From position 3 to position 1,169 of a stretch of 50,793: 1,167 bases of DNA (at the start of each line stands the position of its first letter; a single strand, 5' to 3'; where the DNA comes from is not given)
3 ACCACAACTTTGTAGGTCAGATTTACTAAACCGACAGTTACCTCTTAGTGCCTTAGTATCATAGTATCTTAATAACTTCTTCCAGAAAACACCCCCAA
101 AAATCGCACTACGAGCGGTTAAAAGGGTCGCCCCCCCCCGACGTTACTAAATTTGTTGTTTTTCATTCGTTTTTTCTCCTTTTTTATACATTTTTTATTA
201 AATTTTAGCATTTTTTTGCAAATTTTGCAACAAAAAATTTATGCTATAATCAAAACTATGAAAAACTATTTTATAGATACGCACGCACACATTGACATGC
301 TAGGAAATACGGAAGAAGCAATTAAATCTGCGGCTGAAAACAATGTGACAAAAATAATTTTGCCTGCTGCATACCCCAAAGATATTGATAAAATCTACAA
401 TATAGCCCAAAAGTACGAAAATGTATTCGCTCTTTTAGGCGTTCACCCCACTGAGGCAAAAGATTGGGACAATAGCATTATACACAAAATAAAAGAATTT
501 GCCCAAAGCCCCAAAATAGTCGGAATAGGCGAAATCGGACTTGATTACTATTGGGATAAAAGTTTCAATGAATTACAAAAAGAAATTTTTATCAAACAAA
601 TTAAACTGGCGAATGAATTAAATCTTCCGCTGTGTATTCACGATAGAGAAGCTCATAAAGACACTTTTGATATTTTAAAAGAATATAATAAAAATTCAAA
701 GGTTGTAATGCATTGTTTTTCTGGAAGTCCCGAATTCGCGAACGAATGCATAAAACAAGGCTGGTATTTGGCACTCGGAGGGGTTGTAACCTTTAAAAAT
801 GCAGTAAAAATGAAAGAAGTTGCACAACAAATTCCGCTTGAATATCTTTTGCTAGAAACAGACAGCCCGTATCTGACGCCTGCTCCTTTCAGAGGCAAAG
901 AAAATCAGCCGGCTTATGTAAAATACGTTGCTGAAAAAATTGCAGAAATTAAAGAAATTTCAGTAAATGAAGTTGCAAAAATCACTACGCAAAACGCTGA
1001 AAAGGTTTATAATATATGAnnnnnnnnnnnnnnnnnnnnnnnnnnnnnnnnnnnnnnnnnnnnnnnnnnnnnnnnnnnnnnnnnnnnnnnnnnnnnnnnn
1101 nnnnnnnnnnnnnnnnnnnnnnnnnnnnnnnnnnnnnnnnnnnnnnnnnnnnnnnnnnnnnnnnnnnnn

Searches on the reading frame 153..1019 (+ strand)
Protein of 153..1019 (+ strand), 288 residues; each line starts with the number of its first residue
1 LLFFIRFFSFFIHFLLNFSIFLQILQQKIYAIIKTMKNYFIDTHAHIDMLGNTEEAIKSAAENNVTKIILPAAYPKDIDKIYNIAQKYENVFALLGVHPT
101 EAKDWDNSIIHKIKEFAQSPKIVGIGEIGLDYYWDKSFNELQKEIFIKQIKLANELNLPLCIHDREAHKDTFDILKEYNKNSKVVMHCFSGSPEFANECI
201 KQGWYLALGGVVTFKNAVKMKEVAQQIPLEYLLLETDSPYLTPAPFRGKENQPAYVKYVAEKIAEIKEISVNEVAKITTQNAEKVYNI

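Call 16: search_protein_families(library=pfam, proteins=[window:153-1019:+], max_evalue=0.01)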
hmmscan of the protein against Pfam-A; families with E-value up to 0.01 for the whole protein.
window:153-1019:+ (288 aa): 1 family
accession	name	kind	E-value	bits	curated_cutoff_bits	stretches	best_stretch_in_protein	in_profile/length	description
PF01026.27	TatD_DNase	-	1.7e-90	303.3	27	1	41-287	1-253/253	TatD related DNase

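Call 21: find_encoding_contigs(protein=window:258-1019:+, flank=4000, max_places=10)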
Protein window:258-1019:+ (253 aa): no gene with exactly this product is on record in the collection.
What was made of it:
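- Tried and rejected: The TatD look-up found no record (call 21).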
